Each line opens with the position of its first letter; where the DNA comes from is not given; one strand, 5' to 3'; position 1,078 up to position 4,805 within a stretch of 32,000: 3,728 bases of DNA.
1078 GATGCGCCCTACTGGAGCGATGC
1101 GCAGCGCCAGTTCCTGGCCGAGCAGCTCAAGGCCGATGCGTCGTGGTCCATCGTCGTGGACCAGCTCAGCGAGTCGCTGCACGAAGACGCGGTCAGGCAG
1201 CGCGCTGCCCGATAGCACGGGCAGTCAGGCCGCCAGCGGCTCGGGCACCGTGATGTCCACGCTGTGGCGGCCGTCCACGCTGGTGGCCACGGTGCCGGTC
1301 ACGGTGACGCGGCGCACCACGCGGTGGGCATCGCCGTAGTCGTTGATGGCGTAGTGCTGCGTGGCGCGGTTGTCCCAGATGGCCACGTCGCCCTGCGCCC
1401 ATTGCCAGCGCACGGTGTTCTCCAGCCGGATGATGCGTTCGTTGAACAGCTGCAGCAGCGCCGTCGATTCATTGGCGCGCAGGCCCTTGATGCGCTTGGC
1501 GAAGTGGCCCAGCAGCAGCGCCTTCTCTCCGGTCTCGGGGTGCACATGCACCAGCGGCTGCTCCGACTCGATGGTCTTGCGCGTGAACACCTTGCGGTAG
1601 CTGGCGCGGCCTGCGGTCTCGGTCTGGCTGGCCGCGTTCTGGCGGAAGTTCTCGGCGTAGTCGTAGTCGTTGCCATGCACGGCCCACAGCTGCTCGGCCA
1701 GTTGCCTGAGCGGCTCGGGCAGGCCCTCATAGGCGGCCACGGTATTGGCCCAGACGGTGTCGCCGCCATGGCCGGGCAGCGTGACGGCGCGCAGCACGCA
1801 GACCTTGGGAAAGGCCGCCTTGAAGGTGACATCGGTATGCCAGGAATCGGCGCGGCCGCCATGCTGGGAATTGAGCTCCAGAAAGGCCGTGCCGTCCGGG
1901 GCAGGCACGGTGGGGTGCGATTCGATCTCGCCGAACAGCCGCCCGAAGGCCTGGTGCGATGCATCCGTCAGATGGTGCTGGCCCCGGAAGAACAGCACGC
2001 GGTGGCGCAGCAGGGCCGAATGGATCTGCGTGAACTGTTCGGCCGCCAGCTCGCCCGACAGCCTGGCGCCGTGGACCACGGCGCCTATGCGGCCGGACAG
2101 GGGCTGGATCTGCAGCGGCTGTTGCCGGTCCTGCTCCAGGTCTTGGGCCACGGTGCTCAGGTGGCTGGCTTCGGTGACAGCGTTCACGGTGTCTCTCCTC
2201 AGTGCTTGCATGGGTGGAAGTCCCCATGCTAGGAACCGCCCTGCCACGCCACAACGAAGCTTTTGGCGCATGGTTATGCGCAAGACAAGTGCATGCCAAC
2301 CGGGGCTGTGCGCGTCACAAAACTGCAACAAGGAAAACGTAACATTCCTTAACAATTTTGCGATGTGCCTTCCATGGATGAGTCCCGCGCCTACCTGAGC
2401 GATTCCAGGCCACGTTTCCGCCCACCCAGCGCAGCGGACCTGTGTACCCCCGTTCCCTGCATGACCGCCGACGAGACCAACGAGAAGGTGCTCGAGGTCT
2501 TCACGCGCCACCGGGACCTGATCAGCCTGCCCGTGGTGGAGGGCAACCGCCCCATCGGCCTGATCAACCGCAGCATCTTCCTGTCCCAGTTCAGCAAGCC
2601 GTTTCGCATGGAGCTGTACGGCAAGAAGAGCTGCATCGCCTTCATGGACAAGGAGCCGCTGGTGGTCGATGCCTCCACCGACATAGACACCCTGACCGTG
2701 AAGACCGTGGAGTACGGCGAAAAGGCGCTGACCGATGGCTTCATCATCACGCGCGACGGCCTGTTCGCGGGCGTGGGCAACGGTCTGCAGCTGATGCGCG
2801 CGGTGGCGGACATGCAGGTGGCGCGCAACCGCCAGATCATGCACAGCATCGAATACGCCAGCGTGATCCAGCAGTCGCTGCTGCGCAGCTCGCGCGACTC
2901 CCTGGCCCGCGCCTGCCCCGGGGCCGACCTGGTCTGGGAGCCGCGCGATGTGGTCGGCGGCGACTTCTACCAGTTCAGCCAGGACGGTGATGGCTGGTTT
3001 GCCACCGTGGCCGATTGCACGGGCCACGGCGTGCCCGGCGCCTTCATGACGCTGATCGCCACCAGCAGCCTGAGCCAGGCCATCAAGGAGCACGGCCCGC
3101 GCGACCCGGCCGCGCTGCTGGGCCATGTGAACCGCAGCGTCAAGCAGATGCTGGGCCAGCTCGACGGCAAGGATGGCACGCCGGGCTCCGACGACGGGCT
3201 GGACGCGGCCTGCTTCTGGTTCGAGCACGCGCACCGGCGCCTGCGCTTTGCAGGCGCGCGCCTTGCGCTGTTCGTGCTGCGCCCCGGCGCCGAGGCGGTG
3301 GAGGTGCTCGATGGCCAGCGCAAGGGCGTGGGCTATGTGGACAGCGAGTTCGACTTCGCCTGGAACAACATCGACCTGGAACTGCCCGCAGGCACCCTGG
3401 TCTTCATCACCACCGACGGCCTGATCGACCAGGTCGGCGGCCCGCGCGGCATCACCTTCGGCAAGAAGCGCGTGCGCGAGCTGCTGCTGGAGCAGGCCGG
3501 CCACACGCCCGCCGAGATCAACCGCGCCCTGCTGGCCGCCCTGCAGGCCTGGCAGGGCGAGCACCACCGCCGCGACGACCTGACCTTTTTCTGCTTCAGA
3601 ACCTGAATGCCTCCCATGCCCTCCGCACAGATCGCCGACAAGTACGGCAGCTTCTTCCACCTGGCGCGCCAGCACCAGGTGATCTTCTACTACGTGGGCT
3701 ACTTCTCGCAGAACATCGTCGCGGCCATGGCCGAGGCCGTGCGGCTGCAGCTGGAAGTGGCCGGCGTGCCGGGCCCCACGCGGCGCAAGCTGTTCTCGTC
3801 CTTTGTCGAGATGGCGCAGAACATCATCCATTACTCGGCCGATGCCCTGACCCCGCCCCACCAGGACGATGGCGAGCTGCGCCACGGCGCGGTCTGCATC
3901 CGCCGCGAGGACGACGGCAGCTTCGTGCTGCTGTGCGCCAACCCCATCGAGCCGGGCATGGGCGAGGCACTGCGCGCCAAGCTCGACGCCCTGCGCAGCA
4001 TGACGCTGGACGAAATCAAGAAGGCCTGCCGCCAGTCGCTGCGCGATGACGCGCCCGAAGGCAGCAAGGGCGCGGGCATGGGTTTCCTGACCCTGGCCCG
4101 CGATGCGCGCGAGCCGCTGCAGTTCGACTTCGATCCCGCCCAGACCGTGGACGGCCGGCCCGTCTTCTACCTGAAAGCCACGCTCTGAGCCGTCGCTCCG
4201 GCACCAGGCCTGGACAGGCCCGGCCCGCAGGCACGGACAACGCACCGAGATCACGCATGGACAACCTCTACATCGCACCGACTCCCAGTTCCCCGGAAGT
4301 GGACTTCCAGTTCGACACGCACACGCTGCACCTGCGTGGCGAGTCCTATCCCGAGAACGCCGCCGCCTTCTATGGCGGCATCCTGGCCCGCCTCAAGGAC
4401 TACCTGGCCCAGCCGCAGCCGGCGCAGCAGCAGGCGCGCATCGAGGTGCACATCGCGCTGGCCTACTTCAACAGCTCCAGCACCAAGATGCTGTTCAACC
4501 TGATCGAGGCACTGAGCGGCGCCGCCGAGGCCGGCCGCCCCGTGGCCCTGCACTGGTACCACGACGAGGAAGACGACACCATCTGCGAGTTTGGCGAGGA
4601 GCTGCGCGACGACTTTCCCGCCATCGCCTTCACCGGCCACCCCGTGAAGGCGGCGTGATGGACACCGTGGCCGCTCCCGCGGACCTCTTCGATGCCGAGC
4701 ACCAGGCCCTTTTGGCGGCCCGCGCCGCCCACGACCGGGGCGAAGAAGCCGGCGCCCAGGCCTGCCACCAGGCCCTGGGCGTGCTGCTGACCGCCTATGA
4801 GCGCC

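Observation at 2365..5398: Sia-type partner-switch c-di-GMP module with a soluble CBS-pair input instead of the membrane/HAMP sensor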

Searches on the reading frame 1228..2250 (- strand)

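Call 71: search_protein_families(library=pfam, proteins=[window:1228-2250:-], max_evalue=0.00001)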
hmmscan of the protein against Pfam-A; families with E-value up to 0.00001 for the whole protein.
window:1228-2250:- (341 aa): 1 family
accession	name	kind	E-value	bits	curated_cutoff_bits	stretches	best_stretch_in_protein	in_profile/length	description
PF02668.22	TauD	-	9.3e-56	190.1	27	1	48-316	2-267/267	Taurine catabolism dioxygenase TauD, TfdA family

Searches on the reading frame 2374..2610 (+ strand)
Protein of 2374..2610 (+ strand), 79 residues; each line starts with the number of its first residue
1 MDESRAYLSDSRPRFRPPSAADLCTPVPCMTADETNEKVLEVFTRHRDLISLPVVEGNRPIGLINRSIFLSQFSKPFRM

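Call 22: search_protein_families(library=pfam, proteins=[window:2374-2610:+], max_evalue=10)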
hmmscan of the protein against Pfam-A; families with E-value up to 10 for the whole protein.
window:2374-2610:+ (79 aa): 1 family
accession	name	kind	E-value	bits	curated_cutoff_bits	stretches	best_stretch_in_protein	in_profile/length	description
PF00571.33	CBS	-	2.6e-06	28.1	24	1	23-70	4-52/57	CBS domain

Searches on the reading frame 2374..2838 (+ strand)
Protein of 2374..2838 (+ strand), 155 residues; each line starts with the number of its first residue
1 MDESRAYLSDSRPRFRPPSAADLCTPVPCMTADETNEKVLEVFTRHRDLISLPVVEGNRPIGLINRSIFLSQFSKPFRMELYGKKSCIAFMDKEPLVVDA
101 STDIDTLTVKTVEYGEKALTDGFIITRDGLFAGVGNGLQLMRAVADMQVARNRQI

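Call 22: search_protein_families(library=pfam, proteins=[window:2374-2838:+], max_evalue=10)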
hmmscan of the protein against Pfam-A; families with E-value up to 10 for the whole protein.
window:2374-2838:+ (155 aa): 1 family
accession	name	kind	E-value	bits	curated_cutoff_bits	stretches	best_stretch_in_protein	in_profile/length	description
PF00571.33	CBS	-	6.8e-08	33.2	24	1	24-70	6-52/57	CBS domain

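Call 47: predict_structure(alignment_id=A3)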
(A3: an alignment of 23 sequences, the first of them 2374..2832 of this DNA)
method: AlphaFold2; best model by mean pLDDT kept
length: 153 residues; sequences in the alignment: 23
mean_pLDDT: 85.0   pTM: 0.77
mean pLDDT of the five models: 85.0, 84.5, 83.8, 82.5, 78.5
residues with pLDDT >= 90: 85; 70-90: 44; 50-70: 15; < 50: 9
segments of 3 or more residues with pLDDT < 50: 1-7
pLDDT, mean of each block of 10 residues (from residue 1): 47 71 94 91 92 94 92 72 76 92 94 85 94 94 90 76
secondary structure, 60 per line:
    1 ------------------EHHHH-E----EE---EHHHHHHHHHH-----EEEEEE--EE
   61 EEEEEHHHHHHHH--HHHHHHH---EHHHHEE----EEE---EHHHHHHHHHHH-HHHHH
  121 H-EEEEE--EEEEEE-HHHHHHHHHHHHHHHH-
elements in order: H20-23 H36-45 E51-56 E59-65 H66-73 H76-82 H87-90 E97-99 H104-114 H116-121 E123-127 E130-135 H137-152

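Call 50: search_solved_structures(query=A4, max_evalue=1, show_alignments=3)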
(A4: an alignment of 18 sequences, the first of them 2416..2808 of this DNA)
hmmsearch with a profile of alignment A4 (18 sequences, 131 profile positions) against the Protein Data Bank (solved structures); distinct sequences matched with E-value up to 1: 30.
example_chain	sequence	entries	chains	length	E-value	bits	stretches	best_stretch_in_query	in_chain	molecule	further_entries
9e6q_3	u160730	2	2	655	2.6e-09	40.3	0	18-64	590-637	Putative signal-transduction protein with CBS domains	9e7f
5g5r_A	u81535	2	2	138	1.1e-06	31.8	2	5-56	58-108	SITE-2 PROTEASE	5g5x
4esy_A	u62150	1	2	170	1.6e-05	28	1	8-57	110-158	CBS domain containing membrane protein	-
9zni_6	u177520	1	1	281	0.00016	24.8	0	12-103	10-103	CBS domain-containing protein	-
9znf_4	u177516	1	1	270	0.00055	23.1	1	8-55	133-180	CBS domain-containing protein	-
2ef7_A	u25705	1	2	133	0.00075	22.6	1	7-61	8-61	Hypothetical protein ST2348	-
2yzq_A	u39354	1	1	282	0.0011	22.1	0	71-130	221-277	Putative uncharacterized protein PH1780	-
9qs7_A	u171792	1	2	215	0.0022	21.1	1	11-129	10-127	Acetoin utilization protein AcuB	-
9s4v_A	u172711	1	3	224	0.0025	20.9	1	11-129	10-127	Acetoin utilization protein AcuB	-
7lzg_A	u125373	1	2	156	0.003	20.7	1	15-122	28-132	CBS domain protein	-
5awe_A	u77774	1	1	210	0.0038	20.3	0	9-52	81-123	Putative acetoin utilization protein, acetoin dehydrogenase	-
2rc3_A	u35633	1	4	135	0.005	20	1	4-51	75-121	CBS domain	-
9s4w_A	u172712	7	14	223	0.0054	19.9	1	12-129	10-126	AcuB from Geobacillus stearothermophilus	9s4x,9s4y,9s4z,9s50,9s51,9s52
4gqw_A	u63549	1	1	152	0.0096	19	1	4-55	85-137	CBS domain-containing protein CBSX1, chloroplastic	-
1xkf_A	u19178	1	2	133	0.01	19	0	4-53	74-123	hypothetical protein RV2626C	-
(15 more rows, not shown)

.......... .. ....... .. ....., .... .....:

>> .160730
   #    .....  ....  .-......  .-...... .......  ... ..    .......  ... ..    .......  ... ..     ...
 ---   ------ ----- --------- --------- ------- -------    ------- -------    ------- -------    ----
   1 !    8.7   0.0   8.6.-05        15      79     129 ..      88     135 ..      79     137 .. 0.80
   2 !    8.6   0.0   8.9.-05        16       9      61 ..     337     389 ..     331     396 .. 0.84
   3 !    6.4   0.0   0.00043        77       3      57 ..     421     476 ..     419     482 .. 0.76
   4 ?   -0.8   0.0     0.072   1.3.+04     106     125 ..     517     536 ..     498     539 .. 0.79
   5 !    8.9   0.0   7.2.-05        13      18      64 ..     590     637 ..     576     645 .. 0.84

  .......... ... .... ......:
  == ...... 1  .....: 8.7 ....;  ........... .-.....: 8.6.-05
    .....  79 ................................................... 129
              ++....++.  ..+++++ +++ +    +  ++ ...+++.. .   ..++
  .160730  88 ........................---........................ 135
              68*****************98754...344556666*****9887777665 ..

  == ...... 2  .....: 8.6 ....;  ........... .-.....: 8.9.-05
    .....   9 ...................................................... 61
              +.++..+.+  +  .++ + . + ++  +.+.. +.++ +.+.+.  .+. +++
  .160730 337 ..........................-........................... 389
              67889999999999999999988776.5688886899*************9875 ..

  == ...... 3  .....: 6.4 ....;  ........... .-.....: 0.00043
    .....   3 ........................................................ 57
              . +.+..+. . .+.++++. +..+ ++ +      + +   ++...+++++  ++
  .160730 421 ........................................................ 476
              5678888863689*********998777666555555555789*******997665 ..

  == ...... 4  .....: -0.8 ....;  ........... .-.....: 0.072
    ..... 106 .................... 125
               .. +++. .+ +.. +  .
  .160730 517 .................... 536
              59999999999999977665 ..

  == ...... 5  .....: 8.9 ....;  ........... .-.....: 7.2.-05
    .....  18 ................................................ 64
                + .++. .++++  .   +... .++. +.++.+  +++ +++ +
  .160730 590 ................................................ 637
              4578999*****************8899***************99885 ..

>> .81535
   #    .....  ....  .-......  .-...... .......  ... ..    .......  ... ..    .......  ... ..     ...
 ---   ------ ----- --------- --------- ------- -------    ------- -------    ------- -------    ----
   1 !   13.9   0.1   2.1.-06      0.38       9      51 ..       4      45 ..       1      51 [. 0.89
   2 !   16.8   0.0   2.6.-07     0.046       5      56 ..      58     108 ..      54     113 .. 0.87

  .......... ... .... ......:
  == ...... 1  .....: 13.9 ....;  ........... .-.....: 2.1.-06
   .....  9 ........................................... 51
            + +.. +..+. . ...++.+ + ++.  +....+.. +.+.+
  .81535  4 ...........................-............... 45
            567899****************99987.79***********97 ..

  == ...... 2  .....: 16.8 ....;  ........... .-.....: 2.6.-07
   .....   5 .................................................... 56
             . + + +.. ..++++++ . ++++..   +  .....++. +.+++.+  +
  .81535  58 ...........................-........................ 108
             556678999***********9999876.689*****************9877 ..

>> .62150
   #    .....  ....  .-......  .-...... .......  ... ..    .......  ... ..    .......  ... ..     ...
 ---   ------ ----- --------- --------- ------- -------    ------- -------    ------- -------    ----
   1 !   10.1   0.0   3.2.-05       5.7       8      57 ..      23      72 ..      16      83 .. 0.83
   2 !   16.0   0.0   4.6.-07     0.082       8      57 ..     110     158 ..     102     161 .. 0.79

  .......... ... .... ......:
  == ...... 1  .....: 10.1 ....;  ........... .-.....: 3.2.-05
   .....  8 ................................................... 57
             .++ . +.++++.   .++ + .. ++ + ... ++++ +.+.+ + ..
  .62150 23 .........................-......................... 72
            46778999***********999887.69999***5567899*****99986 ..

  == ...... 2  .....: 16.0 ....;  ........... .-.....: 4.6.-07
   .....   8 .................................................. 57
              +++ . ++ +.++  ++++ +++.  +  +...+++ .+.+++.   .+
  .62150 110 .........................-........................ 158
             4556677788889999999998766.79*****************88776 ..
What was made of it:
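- On CBS pair (Bateman module): CBS1 reads G-L-I-N-R-S-I, aligned by HMMER to G-I-V-T-R-R-D of 4esy (call 50).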

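Call 51: fold_search(model_id=the predicted structure, library=pdb)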
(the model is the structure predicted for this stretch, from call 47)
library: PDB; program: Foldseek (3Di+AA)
matches with E <= 10: 534; with E <= 0.001: 332
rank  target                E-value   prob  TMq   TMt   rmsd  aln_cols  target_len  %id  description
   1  9s4z_A                1.5e-08  1.00  0.70  0.55   2.7       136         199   18  AcuB from Geobacillus stearothermophilus with AMP and ADP (released 2026-02-25)
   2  3sl7_A                1.8e-08  1.00  0.67  0.72   3.8       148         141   20  Crystal structure of CBS-pair protein, CBSX2 from Arabidopsis thaliana (released 2011-11-09)
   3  2ef7_A                2.0e-08  1.00  0.69  0.82   2.6       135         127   18  Crystal structure of ST2348, a hypothetical protein with CBS domains from Sulfolobus tokodaii strain7 (released 2007-08-21)
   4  9s52_A                2.1e-08  1.00  0.72  0.55   2.9       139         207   17  AcuB from Geobacillus stearothermophilus with AMP (released 2026-02-25)
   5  9s51_A                2.6e-08  1.00  0.72  0.56   2.6       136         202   18  AcuB from Geobacillus stearothermophilus with ADP and ATP (released 2026-02-25)
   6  9s4z_B                3.1e-08  1.00  0.69  0.55   2.8       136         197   18  AcuB from Geobacillus stearothermophilus with AMP and ADP (released 2026-02-25)
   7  9s52_B                3.3e-08  1.00  0.70  0.54   2.7       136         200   18  AcuB from Geobacillus stearothermophilus with AMP (released 2026-02-25)
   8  9s4y_B                3.3e-08  1.00  0.69  0.54   3.2       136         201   19  AcuB from Geobacillus stearothermophilus with Ap4A (released 2026-02-25)
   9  9s4x_A                4.0e-08  1.00  0.72  0.56   2.7       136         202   18  AcuB from Geobacillus stearothermophilus with ADP (released 2026-02-25)
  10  9s4y_A                4.9e-08  1.00  0.71  0.55   2.8       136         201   18  AcuB from Geobacillus stearothermophilus with Ap4A (released 2026-02-25)
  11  4gqy_D                6.7e-08  1.00  0.65  0.73   4.4       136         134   18  Crystal structure of CBSX2 in complex with AMP (released 2013-07-24)
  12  9s50_B                8.7e-08  1.00  0.68  0.53   3.0       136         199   18  AcuB from Geobacillus stearothermophilus with AMP and ATP (released 2026-02-25)
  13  4gqy_B                8.7e-08  1.00  0.64  0.72   4.6       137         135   18  Crystal structure of CBSX2 in complex with AMP (released 2013-07-24)
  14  7m1u_A                9.2e-08  1.00  0.64  0.34   3.3       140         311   22  Crystal structure of an archaeal CNNM, MtCorB, R235L mutant with C-terminal deletion (released 2021-06-16)
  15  9s4x_B                9.9e-08  1.00  0.68  0.54   2.8       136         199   18  AcuB from Geobacillus stearothermophilus with ADP (released 2026-02-25)
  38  4esy_A                9.4e-07  1.00  0.67  0.63   3.5       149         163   18  Crystal Structure of the CBS Domain of CBS Domain Containing Membrane Protein from Sphaerobacter thermophilus (released 2012-09-05)
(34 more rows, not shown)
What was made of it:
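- On CBS pair (Bateman module): The AlphaFold2 secondary-structure pattern and the Foldseek alignments cover both motifs (calls 47, 51).
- Closest known: CBS-pair. Same: The fold is the same over both repeats (Foldseek TM 0.6-0.8, about 135 aligned columns; call 51).
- Checked: All top 50 Foldseek PDB hits are CBS-pair proteins aligned over about 135 columns, with TM up to 0.82 (calls 47, 51).
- It is confirmed by structure prediction and Foldseek (calls 47, 51). The structural neighbours include Mg2+-linked CBS pairs of MgtE and CorB, as well as nucleotide binders (call 51). The closest structural neighbours are CBS pairs solved with AMP, ADP or ATP (AcuB, CBSX2, CorB, ClC-5) or with SAM/MTA (MJ0100) (call 51).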

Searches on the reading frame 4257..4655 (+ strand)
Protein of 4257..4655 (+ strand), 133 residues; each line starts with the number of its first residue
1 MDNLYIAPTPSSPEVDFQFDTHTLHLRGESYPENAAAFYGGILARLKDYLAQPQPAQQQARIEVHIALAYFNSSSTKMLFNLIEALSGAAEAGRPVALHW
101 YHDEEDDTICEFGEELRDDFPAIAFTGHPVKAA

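Call 3: search_protein_families(library=pfam, proteins=[window:4257-4655:+], max_evalue=0.01)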
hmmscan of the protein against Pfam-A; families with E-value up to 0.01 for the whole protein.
window:4257-4655:+ (133 aa): 1 family
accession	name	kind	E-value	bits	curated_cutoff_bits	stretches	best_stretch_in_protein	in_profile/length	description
PF09345.15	SiaC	-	1.3e-38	131.8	24.5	1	6-127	1-117/120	SiaC family regulatory phosphoprotein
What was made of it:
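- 4257..4658 (+): siaC-like gene: DUF1987/SiaC phosphoprotein (133 aa). The predicted acceptor is Ser73 (codon 4473-4475) within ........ (4464-4487). PF09345 scores 132 bits (call 3).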

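Call 4: search_protein_families(library=ncbifam, proteins=[window:4257-4655:+], max_evalue=0.01)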
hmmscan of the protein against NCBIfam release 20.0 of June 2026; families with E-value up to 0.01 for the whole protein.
window:4257-4655:+ (133 aa): 1 family
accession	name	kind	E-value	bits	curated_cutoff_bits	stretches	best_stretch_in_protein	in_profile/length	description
NF038265.1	phos_prot_SiaC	equivalog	2.3e-22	79.3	150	1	3-120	2-114/122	biofilm regulation phosphoprotein SiaC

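Call 17: search_solved_structures(query=window:4257-4655:+, max_evalue=0.01, show_alignments=2)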
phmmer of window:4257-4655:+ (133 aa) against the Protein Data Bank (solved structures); distinct sequences matched with E-value up to 0.01: 2.
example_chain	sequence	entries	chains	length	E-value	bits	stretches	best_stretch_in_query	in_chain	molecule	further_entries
6kko_C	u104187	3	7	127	6.2e-19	71.5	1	1-120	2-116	DUF1987 domain-containing protein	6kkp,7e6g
6k4f_U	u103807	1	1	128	6.3e-19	71.5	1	1-120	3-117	DUF1987 domain-containing protein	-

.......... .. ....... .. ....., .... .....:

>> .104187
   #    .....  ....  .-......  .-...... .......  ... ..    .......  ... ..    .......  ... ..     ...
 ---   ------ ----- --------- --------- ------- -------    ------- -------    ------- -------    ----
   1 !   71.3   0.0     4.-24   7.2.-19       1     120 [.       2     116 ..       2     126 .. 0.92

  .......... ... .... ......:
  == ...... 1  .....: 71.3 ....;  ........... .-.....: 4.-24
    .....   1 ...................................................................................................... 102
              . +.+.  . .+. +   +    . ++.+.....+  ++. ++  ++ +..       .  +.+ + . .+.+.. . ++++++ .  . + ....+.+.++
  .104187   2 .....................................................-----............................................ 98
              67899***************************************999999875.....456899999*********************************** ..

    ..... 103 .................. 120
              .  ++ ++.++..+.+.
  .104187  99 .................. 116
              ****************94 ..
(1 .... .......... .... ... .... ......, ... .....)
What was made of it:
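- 4257..4658 (+): The PDB matches are SiaC entries 6kko_C and 6k4f at 6e-19 (call 17).
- On SiaABCD system (P. aeruginosa type): Ser73 aligns with Thr68 and is flanked by Asn and Ser as in SiaC (call 17).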
